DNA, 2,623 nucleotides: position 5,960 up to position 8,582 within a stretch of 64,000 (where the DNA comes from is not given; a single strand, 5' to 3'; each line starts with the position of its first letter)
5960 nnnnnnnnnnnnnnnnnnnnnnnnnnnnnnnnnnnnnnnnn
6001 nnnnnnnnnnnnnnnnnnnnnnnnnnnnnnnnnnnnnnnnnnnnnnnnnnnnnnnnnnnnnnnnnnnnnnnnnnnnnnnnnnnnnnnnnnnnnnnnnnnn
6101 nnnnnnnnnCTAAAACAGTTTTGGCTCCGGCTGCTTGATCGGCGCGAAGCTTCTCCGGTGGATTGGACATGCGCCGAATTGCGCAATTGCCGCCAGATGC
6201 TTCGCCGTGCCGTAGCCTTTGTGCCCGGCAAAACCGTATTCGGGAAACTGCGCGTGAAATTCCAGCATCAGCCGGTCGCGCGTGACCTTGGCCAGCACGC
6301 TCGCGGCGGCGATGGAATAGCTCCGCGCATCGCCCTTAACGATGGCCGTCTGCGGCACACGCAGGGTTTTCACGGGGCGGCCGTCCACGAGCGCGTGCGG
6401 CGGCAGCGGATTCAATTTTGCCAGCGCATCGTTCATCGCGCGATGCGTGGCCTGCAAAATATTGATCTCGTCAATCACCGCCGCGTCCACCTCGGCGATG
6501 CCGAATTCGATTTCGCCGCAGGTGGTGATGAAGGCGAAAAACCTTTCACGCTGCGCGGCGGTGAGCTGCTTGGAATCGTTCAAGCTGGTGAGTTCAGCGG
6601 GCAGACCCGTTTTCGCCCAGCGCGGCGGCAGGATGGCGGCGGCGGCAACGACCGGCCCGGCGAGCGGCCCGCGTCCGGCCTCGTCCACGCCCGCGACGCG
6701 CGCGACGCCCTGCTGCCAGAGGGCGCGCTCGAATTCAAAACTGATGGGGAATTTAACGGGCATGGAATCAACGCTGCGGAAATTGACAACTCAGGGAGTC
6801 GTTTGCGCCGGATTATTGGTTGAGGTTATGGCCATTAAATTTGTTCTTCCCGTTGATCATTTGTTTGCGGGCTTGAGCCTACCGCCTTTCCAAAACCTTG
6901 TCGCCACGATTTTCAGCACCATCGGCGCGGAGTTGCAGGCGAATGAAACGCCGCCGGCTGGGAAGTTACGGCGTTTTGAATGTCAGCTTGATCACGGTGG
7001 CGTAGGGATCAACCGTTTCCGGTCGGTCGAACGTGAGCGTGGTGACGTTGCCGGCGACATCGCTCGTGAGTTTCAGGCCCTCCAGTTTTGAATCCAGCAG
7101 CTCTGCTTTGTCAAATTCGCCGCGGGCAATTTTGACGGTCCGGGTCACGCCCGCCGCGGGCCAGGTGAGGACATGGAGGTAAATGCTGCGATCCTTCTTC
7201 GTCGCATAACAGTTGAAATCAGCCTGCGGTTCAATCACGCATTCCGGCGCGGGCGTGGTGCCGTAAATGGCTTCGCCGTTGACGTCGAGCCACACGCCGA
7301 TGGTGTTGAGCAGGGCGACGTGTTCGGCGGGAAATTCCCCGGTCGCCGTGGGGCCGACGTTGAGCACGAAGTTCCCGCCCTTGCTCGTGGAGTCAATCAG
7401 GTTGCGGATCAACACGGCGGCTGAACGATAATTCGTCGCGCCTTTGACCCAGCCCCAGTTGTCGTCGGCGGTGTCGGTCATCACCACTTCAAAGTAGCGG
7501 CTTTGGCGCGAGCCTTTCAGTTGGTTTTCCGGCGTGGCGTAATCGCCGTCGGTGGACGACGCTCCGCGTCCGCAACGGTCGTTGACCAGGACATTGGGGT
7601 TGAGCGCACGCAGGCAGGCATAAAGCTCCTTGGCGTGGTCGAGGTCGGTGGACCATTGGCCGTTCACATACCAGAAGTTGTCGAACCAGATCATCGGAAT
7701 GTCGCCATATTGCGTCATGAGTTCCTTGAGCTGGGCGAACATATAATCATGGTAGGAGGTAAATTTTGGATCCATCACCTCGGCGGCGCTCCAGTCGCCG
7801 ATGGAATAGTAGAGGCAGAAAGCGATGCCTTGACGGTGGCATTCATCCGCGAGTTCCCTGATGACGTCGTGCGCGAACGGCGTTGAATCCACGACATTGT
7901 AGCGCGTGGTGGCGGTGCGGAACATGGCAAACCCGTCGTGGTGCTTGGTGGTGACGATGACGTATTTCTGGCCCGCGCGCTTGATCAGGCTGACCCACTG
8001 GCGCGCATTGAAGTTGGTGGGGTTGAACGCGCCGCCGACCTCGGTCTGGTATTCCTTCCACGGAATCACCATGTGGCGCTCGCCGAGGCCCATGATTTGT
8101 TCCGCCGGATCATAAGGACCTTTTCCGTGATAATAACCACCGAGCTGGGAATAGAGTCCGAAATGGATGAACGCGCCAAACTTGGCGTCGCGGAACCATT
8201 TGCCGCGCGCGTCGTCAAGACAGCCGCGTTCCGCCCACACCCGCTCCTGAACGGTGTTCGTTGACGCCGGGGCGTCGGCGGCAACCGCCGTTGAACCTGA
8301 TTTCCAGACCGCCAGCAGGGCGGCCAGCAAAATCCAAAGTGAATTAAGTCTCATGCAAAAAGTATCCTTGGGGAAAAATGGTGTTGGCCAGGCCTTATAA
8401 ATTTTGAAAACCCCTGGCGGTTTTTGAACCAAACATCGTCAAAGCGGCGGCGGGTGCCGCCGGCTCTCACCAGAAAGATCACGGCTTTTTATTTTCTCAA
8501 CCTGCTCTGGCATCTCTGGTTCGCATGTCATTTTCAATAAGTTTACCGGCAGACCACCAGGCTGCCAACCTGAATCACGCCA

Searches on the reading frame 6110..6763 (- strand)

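Call 4: search_protein_families(library=pfam, proteins=[window:6110-6763:-], max_evalue=0.01)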
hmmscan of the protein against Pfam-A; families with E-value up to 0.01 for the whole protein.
window:6110-6763:- (217 aa): 1 family
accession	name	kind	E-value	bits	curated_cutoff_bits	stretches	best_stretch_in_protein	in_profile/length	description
PF01351.25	RNase_HII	-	1.7e-40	139.5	25.8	1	24-207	1-197/199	Ribonuclease HII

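Call 5: search_protein_families(library=ncbifam, proteins=[window:6110-6763:-], max_evalue=0.01)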
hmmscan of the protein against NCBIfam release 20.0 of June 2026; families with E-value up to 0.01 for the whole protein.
window:6110-6763:- (217 aa): 10 families
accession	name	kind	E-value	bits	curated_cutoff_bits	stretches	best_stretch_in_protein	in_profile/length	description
NF000594.1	PRK00015.1-1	equivalog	2.3e-77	260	243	1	9-211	57-250/251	ribonuclease HII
NF000595.1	PRK00015.1-3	equivalog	1e-69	234.3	167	1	22-211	3-186/188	ribonuclease HII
NF010538.0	PRK13926.1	equivalog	2.9e-61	207.4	285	1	8-210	9-202/213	ribonuclease HII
NF000596.1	PRK00015.1-4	equivalog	7.3e-61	205.3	251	1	23-211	2-182/186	ribonuclease HII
NF000598.1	PRK00015.2-2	equivalog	1.2e-59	201.4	273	1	9-207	8-201/203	ribonuclease HII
NF010537.0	PRK13925.1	equivalog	1.4e-55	188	252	1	18-209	7-195/200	ribonuclease HII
NF000600.1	PRK00015.2-4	equivalog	5.7e-50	169.8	364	1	11-210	18-211/212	ribonuclease HII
NF011119.0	PRK14550.1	equivalog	1.4e-31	110.1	350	1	23-207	2-186/204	ribonuclease HII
TIGR00729.1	TIGR00729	equivalog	8e-18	65.2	123.3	1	23-177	1-168/207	ribonuclease HII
TIGR00716.1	rnhC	equivalog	0.0032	16.8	161.2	0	15-79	75-136/284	ribonuclease HIII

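Call 6: search_protein_families(library=padloc, proteins=[window:6110-6763:-], max_evalue=0.01)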
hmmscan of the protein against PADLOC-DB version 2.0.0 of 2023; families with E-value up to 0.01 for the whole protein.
window:6110-6763:- (217 aa): 1 family
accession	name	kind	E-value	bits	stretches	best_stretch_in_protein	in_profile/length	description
PDLC02478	BrxC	-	0.00087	15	1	19-100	867-949/1108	BrxC-PglY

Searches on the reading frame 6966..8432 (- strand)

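Call 4: search_protein_families(library=pfam, proteins=[window:6966-8432:-], max_evalue=0.01)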
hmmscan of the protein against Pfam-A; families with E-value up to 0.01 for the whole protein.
window:6966-8432:- (488 aa): 2 families
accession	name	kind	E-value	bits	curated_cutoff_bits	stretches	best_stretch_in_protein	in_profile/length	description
PF01120.23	Alpha_L_fucos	-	4.7e-82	276.6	25.2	1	76-387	26-345/345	Alpha-L-fucosidase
PF14871.12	GHL6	-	6.4e-05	23.6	35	1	142-208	1-63/132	Hypothetical glycosyl hydrolase 6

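Call 5: search_protein_families(library=ncbifam, proteins=[window:6966-8432:-], max_evalue=0.01)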
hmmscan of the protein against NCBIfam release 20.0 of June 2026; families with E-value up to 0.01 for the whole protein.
window:6966-8432:- (488 aa): 0 families

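Call 6: search_protein_families(library=padloc, proteins=[window:6966-8432:-], max_evalue=0.01)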
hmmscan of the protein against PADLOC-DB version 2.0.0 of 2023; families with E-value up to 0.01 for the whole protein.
window:6966-8432:- (488 aa): 0 families
